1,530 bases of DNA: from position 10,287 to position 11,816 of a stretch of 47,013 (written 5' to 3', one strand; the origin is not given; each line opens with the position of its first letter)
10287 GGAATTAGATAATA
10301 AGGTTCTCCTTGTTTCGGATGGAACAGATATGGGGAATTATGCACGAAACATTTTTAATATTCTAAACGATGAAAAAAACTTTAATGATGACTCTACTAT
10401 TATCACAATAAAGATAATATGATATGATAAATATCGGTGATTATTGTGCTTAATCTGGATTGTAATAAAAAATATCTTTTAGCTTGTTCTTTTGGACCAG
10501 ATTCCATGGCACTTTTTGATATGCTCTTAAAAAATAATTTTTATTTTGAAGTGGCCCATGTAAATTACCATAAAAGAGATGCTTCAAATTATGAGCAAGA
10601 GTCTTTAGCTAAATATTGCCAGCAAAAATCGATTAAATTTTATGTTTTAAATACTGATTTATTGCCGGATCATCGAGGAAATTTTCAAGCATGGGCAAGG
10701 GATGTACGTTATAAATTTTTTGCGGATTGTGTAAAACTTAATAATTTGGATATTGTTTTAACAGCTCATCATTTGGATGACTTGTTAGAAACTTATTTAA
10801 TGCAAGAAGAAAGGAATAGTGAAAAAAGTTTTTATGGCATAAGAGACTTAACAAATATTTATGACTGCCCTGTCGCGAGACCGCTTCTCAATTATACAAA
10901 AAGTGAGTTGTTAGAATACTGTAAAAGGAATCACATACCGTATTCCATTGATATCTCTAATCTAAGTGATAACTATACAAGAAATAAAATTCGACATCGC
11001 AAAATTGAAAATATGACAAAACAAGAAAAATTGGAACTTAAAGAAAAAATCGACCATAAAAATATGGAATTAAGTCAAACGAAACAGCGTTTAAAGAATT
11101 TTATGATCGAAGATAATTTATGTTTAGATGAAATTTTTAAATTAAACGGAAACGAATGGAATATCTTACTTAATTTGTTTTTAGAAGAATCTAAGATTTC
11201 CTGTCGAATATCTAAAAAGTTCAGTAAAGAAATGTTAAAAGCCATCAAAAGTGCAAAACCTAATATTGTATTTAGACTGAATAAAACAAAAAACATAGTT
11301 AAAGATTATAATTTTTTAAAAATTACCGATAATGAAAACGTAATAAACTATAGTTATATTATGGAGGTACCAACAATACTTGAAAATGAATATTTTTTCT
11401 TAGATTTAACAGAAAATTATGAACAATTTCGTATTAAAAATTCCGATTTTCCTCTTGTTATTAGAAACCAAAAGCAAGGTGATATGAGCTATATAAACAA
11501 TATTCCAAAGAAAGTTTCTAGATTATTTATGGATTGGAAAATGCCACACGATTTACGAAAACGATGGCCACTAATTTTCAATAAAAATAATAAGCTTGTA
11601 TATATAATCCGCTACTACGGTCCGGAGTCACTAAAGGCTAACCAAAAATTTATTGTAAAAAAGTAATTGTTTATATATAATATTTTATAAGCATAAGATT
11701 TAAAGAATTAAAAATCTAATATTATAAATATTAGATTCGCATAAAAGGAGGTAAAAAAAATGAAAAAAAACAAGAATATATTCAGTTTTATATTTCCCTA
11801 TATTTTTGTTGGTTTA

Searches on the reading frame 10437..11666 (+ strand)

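Call 3: search_protein_families(library=pfam, proteins=[window:10437-11666:+], max_evalue=0.01)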
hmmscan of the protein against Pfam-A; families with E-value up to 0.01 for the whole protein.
window:10437-11666:+ (409 aa): 3 families
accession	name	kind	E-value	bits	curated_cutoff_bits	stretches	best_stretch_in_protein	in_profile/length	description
PF01171.26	ATP_bind_3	-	6.2e-51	173.1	27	1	12-188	1-182/182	PP-loop family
PF11734.13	TilS_C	-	4.2e-06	26.5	22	1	341-393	2-55/74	TilS substrate C-terminal domain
PF01507.26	PAPS_reduct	-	0.00054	20.5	22.5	1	14-169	3-156/175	Phosphoadenosine phosphosulfate reductase domain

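Call 4: search_protein_families(library=ncbifam, proteins=[window:10437-11666:+], max_evalue=0.01)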
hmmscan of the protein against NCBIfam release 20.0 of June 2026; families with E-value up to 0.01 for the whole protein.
window:10437-11666:+ (409 aa): 4 families
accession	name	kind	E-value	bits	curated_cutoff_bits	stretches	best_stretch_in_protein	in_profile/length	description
TIGR02432.1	lysidine_TilS_N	equivalog_domain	1e-48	165.8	93.6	1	12-190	1-188/189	tRNA lysidine(34) synthetase TilS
NF007942.0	PRK10660.1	equivalog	9e-22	77.5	606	1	6-387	13-410/439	tRNA lysidine(34) synthetase TilS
TIGR02433.1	lysidine_TilS_C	equivalog_domain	7.7e-09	34.9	20.2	1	340-384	1-47/47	tRNA lysidine(34) synthetase TilS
NF007972.0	PRK10696.1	equivalog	2.5e-06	27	272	1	10-187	41-228/295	tRNA 2-thiocytidine(32) synthetase TtcA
